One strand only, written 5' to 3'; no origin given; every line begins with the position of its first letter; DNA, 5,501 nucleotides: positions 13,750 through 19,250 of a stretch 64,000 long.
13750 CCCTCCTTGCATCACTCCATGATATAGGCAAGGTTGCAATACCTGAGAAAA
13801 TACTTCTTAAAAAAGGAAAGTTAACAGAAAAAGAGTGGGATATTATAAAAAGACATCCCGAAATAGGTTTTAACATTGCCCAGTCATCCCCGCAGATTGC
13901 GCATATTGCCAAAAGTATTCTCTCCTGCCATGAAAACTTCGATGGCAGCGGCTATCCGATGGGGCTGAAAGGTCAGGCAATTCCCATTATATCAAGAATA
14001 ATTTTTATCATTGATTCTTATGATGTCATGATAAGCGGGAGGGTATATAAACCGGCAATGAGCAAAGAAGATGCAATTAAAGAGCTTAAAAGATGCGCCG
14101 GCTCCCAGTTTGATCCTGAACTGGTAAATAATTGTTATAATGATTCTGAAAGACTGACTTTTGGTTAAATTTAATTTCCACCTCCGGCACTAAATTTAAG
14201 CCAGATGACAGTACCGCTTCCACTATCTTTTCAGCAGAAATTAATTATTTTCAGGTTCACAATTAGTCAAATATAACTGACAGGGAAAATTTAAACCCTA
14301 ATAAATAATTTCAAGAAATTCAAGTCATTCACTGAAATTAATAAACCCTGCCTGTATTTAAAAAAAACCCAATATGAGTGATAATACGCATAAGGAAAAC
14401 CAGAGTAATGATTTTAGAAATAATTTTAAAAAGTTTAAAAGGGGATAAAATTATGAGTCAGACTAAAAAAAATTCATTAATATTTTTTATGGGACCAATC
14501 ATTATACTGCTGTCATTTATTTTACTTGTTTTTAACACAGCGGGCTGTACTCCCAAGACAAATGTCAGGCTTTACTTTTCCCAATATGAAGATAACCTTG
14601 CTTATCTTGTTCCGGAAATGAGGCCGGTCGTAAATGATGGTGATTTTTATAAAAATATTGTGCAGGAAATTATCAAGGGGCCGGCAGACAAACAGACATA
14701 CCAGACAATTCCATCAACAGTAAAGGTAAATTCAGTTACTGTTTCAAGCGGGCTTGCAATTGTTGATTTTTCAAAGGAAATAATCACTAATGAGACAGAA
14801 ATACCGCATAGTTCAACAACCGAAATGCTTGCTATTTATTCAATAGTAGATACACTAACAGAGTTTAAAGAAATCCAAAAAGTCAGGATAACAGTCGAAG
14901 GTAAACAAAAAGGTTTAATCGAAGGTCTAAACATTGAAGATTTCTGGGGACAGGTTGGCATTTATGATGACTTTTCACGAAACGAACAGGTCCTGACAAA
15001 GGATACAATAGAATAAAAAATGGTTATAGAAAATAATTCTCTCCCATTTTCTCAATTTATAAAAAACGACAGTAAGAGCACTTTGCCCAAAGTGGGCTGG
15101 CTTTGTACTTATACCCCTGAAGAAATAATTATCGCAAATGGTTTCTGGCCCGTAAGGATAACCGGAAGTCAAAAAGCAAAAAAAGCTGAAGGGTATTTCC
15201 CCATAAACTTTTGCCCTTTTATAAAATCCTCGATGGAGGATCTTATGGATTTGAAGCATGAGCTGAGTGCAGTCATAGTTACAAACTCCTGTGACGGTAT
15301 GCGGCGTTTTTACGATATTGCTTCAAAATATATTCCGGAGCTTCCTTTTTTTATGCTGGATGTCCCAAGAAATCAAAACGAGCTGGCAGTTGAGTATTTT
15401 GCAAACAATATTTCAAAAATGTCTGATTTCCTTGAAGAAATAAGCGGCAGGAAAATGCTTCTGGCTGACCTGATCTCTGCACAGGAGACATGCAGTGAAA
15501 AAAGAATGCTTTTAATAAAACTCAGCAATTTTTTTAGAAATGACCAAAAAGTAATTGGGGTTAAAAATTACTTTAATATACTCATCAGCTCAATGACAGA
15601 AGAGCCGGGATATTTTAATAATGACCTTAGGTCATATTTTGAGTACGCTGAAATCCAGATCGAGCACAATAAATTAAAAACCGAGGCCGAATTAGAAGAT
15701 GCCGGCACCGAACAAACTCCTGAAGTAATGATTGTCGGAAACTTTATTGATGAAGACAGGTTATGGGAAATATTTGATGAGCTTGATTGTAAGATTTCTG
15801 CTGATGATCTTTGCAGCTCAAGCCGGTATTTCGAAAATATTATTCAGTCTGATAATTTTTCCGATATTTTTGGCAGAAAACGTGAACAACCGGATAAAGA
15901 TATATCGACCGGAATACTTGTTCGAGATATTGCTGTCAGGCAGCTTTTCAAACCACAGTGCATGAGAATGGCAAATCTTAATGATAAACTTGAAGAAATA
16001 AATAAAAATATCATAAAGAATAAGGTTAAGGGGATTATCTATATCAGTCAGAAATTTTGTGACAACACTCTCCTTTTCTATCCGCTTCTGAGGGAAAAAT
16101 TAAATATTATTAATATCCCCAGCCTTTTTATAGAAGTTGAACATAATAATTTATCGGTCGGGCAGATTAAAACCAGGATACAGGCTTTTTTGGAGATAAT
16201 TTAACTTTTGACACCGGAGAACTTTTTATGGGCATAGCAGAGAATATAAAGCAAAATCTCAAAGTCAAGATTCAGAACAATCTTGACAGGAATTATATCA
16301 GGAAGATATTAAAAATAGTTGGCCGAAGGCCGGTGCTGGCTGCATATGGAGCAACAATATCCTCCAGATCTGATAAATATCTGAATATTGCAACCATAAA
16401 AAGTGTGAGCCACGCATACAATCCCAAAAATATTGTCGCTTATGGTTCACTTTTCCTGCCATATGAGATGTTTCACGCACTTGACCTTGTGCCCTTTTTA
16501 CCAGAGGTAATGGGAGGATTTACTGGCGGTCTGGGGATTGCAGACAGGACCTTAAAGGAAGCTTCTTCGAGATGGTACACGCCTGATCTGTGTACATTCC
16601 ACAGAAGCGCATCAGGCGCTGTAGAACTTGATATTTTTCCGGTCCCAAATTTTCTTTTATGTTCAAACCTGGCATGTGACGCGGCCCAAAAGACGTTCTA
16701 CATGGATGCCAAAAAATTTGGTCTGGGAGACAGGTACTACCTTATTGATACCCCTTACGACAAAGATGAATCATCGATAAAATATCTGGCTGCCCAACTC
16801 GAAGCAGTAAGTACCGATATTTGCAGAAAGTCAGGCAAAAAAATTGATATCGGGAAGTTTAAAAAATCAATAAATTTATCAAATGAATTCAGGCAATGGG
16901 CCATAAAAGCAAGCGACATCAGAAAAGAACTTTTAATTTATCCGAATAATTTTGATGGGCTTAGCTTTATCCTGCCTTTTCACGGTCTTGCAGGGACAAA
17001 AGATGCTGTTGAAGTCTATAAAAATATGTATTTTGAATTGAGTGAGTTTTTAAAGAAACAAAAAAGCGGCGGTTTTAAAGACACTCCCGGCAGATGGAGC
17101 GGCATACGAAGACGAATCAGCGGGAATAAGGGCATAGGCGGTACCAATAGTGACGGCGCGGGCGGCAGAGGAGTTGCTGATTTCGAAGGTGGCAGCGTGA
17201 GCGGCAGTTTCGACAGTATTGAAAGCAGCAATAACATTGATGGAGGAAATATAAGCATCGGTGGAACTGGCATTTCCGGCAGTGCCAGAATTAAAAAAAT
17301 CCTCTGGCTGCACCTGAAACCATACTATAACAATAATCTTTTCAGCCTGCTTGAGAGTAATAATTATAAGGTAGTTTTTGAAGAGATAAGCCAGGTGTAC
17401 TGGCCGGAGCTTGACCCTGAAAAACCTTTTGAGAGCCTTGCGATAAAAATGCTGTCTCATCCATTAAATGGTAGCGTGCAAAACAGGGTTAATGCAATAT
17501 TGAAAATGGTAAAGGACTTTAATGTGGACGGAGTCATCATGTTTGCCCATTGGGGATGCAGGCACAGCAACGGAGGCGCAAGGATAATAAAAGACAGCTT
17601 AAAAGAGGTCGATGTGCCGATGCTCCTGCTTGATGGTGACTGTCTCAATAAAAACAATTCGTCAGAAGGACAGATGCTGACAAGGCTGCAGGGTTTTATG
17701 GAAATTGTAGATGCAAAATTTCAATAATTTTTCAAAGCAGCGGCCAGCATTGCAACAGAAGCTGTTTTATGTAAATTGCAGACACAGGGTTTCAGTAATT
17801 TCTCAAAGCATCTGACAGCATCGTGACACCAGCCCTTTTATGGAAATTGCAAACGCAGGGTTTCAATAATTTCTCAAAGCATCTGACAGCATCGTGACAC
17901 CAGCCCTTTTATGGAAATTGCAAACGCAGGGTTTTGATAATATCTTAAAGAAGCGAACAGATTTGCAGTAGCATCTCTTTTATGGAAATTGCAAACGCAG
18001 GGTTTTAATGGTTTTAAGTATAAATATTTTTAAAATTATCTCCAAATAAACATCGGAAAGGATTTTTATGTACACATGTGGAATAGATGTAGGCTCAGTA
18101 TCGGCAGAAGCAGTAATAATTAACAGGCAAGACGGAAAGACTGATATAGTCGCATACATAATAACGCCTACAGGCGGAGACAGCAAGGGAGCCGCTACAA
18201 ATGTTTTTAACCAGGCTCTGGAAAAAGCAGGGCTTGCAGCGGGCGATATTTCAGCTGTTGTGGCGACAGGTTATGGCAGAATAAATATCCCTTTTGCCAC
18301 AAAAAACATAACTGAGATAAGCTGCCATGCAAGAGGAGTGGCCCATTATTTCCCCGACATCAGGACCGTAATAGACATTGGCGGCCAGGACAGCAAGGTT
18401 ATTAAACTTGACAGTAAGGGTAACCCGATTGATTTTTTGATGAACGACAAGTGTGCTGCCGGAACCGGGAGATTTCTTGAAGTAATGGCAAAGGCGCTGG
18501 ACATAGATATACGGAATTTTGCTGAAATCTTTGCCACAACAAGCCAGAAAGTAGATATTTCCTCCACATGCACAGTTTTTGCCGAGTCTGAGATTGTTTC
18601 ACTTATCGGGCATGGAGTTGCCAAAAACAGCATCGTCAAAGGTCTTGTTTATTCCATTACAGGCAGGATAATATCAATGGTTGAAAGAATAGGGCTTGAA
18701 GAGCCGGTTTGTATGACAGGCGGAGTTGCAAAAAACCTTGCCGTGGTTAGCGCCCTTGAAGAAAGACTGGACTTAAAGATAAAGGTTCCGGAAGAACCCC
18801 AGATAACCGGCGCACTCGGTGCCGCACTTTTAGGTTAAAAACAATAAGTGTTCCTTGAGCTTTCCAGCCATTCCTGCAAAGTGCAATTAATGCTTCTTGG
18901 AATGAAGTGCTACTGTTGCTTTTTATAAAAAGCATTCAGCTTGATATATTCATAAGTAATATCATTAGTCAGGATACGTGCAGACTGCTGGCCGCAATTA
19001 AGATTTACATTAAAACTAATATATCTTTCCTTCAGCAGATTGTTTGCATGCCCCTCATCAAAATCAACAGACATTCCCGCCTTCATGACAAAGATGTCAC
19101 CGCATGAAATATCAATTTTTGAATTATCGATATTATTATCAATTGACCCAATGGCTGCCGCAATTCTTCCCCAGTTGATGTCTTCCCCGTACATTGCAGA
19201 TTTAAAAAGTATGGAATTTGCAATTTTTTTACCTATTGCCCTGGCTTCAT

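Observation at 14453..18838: Orphan 2-hydroxyacyl-CoA-dehydratase-family radical enzyme operon led by a GerMN lipoprotein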

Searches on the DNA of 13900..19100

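Call 49: search_rna_families(source=window, start=13900, end=19100, threshold=evalue, max_evalue=1)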
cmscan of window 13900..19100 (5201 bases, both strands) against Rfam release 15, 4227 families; matches with E-value up to 1: 0.
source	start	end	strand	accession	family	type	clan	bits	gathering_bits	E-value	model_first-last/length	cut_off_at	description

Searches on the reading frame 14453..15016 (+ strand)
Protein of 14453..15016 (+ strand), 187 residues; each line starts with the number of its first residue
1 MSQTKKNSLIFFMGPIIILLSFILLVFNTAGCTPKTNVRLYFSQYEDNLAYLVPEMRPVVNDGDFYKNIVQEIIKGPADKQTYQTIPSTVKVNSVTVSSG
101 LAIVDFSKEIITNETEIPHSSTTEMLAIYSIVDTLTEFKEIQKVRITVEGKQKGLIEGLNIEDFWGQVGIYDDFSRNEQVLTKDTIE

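Call 3: search_protein_families(library=pfam, proteins=[window:14453-15016:+], max_evalue=0.01)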
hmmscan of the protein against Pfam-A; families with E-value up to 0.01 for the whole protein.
window:14453-15016:+ (187 aa): 1 family
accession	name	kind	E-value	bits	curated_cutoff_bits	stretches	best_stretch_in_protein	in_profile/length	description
PF10646.14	Germane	-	6.1e-24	85.3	23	1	40-152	2-115/117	Sporulation and spore germination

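Call 4: search_protein_families(library=ncbifam, proteins=[window:14453-15016:+], max_evalue=0.01)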
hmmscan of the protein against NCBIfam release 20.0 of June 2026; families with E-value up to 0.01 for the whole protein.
window:14453-15016:+ (187 aa): 1 family
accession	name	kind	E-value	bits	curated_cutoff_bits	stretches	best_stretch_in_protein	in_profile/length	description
NF010139.1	PRK13614.1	equivalog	0.00055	18.5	802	1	38-113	179-257/572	lipoprotein LpqB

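Call 51: list_cluster_members(proteins=[window:14453-15016:+, window:15020-16204:+, window:16228-17727:+, window:18068-18838:+])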
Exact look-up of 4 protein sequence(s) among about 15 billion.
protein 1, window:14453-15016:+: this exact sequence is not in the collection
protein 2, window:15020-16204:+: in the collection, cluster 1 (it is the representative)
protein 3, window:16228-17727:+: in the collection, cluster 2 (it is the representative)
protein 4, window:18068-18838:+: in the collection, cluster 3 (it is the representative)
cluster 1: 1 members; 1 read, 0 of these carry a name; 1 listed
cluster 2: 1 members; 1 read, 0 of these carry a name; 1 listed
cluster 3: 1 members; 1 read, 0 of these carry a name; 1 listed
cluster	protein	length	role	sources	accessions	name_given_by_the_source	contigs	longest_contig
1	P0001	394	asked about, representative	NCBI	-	-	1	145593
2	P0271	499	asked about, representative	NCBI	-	-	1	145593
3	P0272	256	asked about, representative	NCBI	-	-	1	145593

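Call 61: search_solved_structures(query=window:14453-15016:+, max_evalue=1, show_alignments=1)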
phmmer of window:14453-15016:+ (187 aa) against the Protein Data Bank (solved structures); distinct sequences matched with E-value up to 1: 4.
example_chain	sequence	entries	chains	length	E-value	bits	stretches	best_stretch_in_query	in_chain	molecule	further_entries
6gzb_A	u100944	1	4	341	7e-08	36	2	39-153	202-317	Spore germination protein GerM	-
5j7r_A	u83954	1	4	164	1.5e-07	34.9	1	38-154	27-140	Putative Lipoprotein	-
6gz8_A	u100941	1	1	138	0.006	20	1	48-152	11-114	Spore germination protein GerM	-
2m45_A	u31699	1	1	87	0.93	12.8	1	110-164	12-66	Minichromosome maintenance protein MCM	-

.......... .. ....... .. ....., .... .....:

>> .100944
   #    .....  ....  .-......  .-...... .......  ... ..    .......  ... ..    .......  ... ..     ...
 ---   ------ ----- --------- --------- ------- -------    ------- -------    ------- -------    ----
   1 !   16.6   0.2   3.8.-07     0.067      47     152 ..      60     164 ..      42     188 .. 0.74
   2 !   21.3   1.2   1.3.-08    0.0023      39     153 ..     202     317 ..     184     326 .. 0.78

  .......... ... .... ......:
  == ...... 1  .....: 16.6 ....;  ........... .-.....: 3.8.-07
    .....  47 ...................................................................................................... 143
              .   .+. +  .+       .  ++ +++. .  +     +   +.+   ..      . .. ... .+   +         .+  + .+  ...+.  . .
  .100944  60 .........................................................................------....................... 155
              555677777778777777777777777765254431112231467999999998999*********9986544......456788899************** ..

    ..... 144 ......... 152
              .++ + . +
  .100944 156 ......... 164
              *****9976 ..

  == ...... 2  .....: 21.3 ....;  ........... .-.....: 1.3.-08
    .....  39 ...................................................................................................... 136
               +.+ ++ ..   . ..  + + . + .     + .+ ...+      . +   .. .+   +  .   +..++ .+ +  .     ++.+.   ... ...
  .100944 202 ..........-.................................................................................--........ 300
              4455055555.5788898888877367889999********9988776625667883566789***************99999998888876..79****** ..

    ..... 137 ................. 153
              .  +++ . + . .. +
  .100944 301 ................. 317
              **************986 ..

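Call 62: find_homologous_proteins(query=window:14453-15016:+, max_evalue=0.00001)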
Query window:14453-15016:+ (187 aa): 261 proteins with E <= 0.00001 among 403 candidates; the best 120 are listed.
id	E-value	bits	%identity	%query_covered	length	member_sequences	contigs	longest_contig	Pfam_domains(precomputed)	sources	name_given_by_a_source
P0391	6.7e-116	402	100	100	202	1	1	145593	PF10646.15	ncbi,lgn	-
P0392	3.3e-90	319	80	100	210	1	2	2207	PF10646.15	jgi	jgi:hypothetical protein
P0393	5.9e-90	318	80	100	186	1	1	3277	PF10646.15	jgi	jgi:germination protein M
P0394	9.6e-90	317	79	100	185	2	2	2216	PF10646.15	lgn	-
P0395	1.2e-89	317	80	100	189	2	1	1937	PF10646.15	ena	-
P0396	2.2e-87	310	78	100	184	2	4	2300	PF10646.15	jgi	jgi:germination protein M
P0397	2.6e-86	306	76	100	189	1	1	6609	PF10646.15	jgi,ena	-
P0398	5.3e-86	305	77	97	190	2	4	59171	PF10646.15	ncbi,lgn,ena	-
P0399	5.7e-86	305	76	100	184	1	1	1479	PF10646.15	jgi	-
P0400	6.6e-86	305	75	100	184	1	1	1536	PF10646.15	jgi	jgi:germination protein M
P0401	6.9e-86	305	77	99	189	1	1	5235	PF10646.15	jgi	jgi:germination protein M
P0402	1.0e-85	304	75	99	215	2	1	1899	PF10646.15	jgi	jgi:hypothetical protein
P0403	2.1e-85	303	77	99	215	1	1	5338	PF10646.15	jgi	jgi:hypothetical protein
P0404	6.4e-85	302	80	91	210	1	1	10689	PF10646.15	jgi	jgi:hypothetical protein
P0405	2.1e-84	300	75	99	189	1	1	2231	PF10646.15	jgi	jgi:germination protein M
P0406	2.1e-84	300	83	84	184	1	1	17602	PF10646.15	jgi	jgi:germination protein M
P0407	3.8e-83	296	74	99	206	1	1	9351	PF10646.15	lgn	-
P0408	6.3e-83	295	75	100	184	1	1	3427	PF10646.15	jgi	jgi:germination protein M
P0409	4.5e-82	292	77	100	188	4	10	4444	PF10646.15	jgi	jgi:germination protein M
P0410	1.6e-81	291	76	99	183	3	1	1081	PF10646.15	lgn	-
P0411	1.4e-79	284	79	87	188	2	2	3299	PF10646.15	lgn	-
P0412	1.4e-78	281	73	100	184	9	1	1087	PF10646.15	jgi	jgi:germination protein M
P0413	6.7e-78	279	78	84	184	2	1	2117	PF10646.15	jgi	jgi:germination protein M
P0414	9.9e-70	252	68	91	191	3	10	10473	PF10646.15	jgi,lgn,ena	jgi:hypothetical protein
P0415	2.5e-68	248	70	84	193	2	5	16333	PF10646.15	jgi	-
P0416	3.8e-67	244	62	95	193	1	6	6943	PF10646.15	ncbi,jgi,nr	ncbi:MAG: GerMN domain-containing protein [Actinobacteria bacterium]|nr:GerMN domain-containing prot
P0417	5.2e-67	243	64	94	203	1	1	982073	PF10646.15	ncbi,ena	-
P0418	1.2e-66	242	63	100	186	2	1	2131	PF10646.15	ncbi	-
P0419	2.6e-66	241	64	92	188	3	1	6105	PF10646.15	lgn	-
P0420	4.4e-66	240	59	96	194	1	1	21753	PF10646.15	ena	-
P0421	1.8e-65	238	61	95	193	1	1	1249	PF10646.15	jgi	-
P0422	8.1e-65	236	63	95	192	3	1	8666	PF10646.15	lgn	-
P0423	1.6e-64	235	66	84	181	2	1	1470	PF10646.15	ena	-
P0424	4.6e-64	234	60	99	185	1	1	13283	PF10646.15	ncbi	-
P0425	3.1e-63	231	59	99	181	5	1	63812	PF10646.15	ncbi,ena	-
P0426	3.4e-63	231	64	84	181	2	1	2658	PF10646.15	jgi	jgi:germination protein M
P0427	4.9e-63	230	56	96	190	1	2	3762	PF10646.15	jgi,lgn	-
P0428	6.9e-63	230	64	89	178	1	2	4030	PF10646.15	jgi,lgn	-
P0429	9.2e-63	229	63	90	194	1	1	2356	PF10646.15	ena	-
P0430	9.3e-63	229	63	97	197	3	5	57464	PF10646.15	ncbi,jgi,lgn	-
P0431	7.3e-62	227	62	89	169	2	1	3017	PF10646.15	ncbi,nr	ncbi:MAG: GerMN domain-containing protein [Actinobacteria bacterium]|nr:GerMN domain-containing prot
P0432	3.0e-61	225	59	94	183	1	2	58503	PF10646.15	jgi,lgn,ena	jgi:spore germination protein GerM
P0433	6.4e-61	223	63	83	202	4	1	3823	PF10646.15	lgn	-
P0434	1.1e-60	223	59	90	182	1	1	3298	PF10646.15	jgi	-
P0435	3.6e-60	221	59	96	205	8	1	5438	PF10646.15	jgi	-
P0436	3.9e-60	221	63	83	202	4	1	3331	PF10646.15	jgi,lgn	-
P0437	5.7e-60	220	56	97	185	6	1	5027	PF10646.15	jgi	-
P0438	8.3e-60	220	56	100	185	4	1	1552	PF10646.15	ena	-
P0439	1.4e-59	219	62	88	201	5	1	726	PF10646.15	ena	-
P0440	1.8e-59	219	57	98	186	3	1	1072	PF10646.15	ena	-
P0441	2.2e-59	218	61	84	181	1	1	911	PF10646.15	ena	-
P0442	3.1e-59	218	57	95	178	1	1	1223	PF10646.15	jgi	jgi:germination protein M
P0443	3.3e-59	218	61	84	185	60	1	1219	PF10646.15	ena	-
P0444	4.3e-59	217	57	91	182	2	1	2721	PF10646.15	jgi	jgi:germination protein M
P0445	4.4e-59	217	59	92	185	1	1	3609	PF10646.15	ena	-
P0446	7.1e-59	217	58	95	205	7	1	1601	PF10646.15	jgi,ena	-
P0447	1.2e-58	216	56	100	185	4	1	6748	PF10646.15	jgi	-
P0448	1.4e-58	216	54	97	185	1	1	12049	PF10646.15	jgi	jgi:germination protein M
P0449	1.8e-58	215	57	91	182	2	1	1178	PF10646.15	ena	-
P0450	2.8e-58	215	55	100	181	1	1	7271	PF10646.15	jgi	jgi:germination protein M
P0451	3.0e-58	215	55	99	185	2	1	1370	PF10646.15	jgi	jgi:spore germination protein GerM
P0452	3.1e-58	215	58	89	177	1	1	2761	PF10646.15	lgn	-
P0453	3.4e-58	215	55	100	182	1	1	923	PF10646.15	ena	-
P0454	4.5e-58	214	55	97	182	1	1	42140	PF10646.15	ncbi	-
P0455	8.5e-58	213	71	75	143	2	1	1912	PF10646.15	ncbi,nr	ncbi:MAG: GerMN domain-containing protein, partial [Actinobacteria bacterium]|nr:GerMN domain-contai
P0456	3.1e-57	211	56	97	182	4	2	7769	PF10646.15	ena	-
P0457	1.1e-56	210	55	98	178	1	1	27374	PF10646.15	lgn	-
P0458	2.2e-56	209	56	91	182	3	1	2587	PF10646.15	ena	-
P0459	2.9e-56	208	54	96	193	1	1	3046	PF10646.15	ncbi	-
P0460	3.1e-56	208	86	63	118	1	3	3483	PF10646.15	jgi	jgi:germination protein M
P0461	3.7e-56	208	56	98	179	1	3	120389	PF10646.15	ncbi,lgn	-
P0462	4.7e-56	208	58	86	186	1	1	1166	PF10646.15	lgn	-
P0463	5.5e-56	207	58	95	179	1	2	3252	PF10646.15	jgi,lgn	-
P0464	9.2e-56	207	58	95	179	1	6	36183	PF10646.15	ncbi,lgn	-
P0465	9.3e-56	207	60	89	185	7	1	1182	PF10646.15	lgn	-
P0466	1.4e-55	206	58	95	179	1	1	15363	PF10646.15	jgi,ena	-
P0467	2.1e-55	205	63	81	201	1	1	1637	PF10646.15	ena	-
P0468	2.8e-55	205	57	95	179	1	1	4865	PF10646.15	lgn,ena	-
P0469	4.2e-55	204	58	95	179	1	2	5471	PF10646.15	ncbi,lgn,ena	-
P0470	4.3e-55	204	57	96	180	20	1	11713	PF10646.15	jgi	-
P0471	5.8e-55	204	57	95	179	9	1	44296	PF10646.15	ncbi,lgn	-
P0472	6.3e-55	204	61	81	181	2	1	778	PF10646.15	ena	-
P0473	9.8e-55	203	56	95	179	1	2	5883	PF10646.15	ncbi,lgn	-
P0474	1.5e-54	203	56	96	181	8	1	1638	PF10646.15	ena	-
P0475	1.6e-54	203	56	95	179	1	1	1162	PF10646.15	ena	-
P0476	2.1e-54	202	56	95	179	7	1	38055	PF10646.15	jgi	jgi:spore germination protein GerM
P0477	5.7e-54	201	57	95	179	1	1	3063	PF10646.15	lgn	-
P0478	6.3e-54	201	53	98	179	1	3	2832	PF10646.15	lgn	-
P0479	7.0e-54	201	59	81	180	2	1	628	PF10646.15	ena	-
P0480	7.0e-54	201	57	95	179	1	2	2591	PF10646.15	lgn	-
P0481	8.8e-54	200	57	95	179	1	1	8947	PF10646.15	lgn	-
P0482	9.2e-54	200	61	81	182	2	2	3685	PF10646.15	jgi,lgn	jgi:spore germination protein GerM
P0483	1.5e-53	199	56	95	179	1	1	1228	PF10646.15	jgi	-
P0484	1.8e-53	199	56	91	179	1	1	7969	PF10646.15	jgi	jgi:germination protein M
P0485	1.9e-53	199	56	95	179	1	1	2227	PF10646.15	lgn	-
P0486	1.9e-53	199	56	95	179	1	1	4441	PF10646.15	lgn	-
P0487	2.1e-53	199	56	95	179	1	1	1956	PF10646.15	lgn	-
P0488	2.1e-53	199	57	89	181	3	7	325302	PF10646.15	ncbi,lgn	-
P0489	2.6e-53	199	56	95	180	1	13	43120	PF10646.15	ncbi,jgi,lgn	-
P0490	3.0e-53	198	54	97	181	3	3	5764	PF10646.15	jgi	jgi:germination protein M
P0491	3.2e-53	198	53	95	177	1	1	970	PF10646.15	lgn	-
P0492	3.2e-53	198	56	95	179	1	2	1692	PF10646.15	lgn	-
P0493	3.7e-53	198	60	85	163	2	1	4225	PF10646.15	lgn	-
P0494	4.8e-53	198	57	80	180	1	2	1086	PF10646.15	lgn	-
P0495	5.4e-53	198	54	97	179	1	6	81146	PF10646.15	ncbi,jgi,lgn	jgi:germination protein M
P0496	6.9e-53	197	54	95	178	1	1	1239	PF10646.15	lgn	-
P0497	7.0e-53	197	55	95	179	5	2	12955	PF10646.15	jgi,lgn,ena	-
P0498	1.1e-52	197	60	85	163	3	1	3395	PF10646.15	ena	-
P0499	1.3e-52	196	55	89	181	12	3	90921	PF10646.15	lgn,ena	-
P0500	1.4e-52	196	61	82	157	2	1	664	PF10646.15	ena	-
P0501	1.8e-52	196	54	89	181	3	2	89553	PF10646.15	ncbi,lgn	-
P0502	1.9e-52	196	54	97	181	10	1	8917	PF10646.15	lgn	-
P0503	2.0e-52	196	54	95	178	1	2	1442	PF10646.15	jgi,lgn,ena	-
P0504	2.4e-52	196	56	95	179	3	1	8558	PF10646.15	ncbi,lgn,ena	-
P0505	2.5e-52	195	55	97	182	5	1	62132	PF10646.15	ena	-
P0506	2.7e-52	195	88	57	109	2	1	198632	PF10646.15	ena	-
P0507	3.1e-52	195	54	96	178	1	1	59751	PF10646.15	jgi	-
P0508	3.8e-52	195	53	89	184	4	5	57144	PF10646.15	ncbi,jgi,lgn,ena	-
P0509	4.6e-52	195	53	98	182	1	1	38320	PF10646.15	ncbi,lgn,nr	ncbi:MAG: GerMN domain-containing protein [Actinomycetota bacterium]|nr:GerMN domain-containing prot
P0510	4.7e-52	195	59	81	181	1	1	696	PF10646.15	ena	-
